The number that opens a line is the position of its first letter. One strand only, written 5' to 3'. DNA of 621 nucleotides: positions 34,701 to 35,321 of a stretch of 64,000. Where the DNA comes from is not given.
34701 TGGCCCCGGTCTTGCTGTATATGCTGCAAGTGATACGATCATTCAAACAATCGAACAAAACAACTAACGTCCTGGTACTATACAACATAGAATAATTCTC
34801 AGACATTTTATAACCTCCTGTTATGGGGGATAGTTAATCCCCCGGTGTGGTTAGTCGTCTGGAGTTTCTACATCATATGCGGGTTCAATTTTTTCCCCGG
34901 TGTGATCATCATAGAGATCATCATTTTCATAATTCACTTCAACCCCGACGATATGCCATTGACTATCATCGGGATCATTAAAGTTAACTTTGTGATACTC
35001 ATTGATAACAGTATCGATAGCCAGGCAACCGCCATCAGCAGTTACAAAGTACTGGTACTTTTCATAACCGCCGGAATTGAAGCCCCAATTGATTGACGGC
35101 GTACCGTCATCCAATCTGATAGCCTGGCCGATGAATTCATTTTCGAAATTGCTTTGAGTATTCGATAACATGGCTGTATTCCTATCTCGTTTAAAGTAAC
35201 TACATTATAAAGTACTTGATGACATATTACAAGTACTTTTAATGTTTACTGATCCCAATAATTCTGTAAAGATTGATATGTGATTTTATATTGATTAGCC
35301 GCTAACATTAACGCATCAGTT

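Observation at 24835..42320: Family of quasi-palindromic intergenic elements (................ arms) flanked by GCGAAA-loop hairpins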

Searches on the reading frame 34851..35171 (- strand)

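Call 58: search_protein_families(library=pfam, proteins=[window:34851-35171:-], max_evalue=0.01)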
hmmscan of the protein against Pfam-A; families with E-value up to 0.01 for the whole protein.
window:34851-35171:- (106 aa): 0 families

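Call 59: search_protein_families(library=phrogs, proteins=[window:34851-35171:-], max_evalue=0.001)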
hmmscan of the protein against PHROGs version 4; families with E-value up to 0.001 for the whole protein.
window:34851-35171:- (106 aa): 2 families
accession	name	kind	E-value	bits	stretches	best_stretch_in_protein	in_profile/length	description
phrog_18238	-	unknown function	4.5e-51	172.9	1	1-100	20-119/122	-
phrog_18452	-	DNA, RNA and nucleotide metabolism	1.1e-08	36.2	1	31-100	21-90/98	DNA ligase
